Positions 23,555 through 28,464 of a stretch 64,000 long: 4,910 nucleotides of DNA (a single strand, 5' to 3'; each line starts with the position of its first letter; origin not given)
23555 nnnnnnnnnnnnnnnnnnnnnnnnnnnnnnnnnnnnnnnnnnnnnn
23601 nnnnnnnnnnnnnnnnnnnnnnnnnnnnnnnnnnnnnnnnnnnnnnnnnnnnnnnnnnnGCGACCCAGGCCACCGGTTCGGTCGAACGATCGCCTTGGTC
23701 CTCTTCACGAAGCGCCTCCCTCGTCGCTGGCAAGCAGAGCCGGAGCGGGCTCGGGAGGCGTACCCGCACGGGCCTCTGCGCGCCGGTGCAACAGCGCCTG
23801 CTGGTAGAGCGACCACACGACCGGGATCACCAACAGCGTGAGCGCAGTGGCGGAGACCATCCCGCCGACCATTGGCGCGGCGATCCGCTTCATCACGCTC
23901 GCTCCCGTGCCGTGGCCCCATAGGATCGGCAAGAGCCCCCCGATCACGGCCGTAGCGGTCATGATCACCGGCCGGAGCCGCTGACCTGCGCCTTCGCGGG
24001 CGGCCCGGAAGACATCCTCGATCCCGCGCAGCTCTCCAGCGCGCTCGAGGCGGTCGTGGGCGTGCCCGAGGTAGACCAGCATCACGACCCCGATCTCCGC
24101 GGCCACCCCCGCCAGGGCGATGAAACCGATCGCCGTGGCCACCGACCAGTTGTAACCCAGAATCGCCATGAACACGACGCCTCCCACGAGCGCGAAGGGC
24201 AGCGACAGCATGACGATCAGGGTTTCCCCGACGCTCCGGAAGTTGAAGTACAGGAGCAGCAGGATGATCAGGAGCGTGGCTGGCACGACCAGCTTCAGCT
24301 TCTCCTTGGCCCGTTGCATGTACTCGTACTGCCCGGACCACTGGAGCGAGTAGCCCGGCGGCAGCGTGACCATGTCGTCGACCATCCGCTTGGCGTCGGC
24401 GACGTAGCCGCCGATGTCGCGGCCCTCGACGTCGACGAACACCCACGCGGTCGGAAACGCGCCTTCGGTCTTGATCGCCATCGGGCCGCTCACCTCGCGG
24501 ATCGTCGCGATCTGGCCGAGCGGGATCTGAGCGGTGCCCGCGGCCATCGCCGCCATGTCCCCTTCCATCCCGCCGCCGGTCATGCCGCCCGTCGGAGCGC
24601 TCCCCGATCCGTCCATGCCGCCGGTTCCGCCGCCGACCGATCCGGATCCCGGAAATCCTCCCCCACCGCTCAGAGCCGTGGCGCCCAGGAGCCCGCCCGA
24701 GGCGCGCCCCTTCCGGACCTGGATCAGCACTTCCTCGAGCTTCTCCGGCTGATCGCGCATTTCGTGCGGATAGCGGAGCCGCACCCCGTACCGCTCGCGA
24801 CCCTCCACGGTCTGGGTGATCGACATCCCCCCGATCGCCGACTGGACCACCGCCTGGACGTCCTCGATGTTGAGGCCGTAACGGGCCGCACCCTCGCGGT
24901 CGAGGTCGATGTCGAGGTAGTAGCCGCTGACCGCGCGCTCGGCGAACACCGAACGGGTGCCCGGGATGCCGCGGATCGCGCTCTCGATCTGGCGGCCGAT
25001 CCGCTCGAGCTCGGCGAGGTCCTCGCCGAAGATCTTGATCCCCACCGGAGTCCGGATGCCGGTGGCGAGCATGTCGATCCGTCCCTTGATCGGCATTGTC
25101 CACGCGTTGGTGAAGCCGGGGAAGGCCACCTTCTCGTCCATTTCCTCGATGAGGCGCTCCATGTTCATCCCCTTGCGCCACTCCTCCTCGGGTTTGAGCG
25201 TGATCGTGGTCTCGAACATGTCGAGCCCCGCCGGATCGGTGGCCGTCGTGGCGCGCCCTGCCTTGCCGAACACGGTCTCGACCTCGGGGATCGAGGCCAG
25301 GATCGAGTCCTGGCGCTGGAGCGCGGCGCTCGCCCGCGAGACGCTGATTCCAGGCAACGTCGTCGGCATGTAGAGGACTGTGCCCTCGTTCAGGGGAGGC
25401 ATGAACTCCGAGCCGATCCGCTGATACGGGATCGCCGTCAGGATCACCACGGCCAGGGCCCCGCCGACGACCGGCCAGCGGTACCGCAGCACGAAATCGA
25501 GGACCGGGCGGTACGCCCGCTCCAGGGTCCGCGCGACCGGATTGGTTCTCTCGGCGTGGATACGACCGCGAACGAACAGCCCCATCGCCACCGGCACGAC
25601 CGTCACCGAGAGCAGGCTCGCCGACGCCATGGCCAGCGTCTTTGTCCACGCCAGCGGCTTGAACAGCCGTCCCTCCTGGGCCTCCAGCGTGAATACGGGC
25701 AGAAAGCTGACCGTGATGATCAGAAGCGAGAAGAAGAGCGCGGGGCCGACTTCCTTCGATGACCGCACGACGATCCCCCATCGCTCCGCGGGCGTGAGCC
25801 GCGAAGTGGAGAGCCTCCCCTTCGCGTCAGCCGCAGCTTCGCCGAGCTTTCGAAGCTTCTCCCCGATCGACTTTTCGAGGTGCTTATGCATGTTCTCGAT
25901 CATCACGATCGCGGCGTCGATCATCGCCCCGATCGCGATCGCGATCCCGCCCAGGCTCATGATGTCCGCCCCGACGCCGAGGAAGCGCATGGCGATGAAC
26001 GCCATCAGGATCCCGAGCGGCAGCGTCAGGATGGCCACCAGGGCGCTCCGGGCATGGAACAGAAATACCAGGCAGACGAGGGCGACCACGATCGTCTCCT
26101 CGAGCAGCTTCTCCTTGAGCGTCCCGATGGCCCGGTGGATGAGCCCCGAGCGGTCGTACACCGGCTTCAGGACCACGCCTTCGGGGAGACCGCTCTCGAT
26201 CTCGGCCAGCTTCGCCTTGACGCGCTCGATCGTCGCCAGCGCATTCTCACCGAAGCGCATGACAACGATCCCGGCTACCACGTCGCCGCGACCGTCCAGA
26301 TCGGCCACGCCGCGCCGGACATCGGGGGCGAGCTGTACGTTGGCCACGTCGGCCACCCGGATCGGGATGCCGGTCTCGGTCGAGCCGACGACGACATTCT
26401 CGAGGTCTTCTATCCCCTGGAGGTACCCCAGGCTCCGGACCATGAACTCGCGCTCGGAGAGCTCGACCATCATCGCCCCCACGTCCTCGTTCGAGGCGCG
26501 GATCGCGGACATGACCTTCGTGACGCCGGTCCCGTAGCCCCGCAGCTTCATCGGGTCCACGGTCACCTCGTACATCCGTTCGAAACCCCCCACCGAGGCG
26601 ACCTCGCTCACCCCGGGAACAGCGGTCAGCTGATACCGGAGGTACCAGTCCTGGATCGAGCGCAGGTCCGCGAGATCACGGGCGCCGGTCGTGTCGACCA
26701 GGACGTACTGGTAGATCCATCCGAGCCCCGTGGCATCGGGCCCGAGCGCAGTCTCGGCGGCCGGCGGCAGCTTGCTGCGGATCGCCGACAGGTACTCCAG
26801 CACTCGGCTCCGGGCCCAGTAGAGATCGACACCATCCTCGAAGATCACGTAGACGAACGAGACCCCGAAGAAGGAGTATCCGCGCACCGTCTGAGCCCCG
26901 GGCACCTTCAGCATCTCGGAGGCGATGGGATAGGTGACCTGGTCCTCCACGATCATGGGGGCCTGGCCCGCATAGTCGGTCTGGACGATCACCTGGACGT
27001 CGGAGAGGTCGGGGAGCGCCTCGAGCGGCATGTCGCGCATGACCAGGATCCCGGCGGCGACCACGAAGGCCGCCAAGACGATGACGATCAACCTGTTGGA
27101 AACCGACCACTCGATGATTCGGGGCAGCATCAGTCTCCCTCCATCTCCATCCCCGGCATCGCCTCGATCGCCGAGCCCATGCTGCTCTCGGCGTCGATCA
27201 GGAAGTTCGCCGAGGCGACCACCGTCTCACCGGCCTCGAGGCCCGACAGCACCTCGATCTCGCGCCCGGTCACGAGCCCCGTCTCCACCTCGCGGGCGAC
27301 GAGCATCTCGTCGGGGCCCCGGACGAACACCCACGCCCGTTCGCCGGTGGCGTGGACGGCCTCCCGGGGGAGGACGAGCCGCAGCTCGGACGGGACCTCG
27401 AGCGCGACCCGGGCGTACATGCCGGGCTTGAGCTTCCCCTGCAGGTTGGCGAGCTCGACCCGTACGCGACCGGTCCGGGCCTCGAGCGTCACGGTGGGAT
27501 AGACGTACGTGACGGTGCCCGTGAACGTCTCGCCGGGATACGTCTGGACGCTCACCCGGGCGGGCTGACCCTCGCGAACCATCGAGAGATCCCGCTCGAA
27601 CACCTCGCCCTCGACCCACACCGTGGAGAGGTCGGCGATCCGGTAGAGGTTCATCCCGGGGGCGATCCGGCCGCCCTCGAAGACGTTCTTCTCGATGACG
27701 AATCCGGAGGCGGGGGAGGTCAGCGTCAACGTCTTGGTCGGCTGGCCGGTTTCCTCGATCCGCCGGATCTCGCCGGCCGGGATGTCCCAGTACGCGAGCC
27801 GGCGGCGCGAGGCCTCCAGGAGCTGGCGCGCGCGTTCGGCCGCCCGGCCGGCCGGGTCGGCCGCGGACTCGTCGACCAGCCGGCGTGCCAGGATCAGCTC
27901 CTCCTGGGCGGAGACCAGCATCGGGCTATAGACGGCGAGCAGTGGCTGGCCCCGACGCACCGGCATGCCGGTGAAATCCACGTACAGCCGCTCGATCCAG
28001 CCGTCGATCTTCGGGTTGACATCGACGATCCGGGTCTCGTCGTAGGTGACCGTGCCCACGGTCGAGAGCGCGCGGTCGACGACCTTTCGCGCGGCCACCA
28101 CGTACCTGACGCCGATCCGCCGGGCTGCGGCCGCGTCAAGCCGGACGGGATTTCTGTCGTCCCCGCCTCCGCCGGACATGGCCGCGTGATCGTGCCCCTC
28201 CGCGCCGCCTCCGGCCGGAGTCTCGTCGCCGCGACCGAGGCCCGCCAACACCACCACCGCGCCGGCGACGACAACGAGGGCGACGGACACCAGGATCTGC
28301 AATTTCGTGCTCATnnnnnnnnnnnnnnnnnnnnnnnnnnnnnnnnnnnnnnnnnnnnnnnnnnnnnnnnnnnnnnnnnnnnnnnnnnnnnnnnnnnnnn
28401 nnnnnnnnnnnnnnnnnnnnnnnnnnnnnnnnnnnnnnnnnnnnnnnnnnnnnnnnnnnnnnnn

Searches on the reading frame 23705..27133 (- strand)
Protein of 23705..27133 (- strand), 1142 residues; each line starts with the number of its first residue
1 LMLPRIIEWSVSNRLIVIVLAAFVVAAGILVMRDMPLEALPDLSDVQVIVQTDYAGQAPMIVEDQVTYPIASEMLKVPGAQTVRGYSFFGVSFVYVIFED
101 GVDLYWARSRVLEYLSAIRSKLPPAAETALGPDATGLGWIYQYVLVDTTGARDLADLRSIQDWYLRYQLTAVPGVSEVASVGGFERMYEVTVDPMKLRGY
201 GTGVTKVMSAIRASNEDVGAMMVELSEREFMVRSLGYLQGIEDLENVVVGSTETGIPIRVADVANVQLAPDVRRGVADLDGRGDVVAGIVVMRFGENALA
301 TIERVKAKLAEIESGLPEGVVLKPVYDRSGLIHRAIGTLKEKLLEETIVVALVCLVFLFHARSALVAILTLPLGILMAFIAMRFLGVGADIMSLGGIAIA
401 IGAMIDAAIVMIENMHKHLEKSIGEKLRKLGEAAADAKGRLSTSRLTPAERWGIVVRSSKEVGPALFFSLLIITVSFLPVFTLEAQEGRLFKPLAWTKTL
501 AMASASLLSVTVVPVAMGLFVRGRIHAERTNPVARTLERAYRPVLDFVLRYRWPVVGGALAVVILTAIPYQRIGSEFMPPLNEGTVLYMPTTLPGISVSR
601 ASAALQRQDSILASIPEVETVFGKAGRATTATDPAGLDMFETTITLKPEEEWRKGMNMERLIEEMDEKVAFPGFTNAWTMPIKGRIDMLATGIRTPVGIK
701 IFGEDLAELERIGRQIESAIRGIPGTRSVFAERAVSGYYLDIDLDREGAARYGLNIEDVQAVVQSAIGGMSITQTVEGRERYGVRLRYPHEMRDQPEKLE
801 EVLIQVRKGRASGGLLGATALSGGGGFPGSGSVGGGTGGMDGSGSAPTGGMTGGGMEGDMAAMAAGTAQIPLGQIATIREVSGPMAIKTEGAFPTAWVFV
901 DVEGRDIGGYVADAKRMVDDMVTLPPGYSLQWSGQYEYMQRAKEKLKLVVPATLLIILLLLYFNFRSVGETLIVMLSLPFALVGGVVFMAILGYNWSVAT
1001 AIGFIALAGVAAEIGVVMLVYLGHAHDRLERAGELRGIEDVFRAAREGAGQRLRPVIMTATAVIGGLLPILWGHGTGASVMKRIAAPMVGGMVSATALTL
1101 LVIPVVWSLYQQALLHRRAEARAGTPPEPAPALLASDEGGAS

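Call 70: search_protein_families(library=pfam, proteins=[window:23705-27133:-], max_evalue=0.00001)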
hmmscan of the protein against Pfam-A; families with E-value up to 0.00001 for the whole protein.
window:23705-27133:- (1142 aa): 1 family
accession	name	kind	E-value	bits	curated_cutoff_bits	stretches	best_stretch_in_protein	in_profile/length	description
PF00873.25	ACR_tran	-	3.2e-225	750.6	28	2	6-810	1-786/1021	AcrB/AcrD/AcrF family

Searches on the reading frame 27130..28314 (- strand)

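Call 70: search_protein_families(library=pfam, proteins=[window:27130-28314:-], max_evalue=0.00001)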
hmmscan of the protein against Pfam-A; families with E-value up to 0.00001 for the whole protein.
window:27130-28314:- (394 aa): 2 families
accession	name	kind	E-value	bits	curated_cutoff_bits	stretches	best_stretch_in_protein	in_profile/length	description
PF16576.10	HlyD_D23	-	1.6e-79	266.5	30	1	80-301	3-214/214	Barrel-sandwich domain of CusB or HlyD membrane-fusion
PF13437.12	HlyD_3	-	4.1e-20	72.9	22.2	1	197-298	1-106/106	HlyD family secretion protein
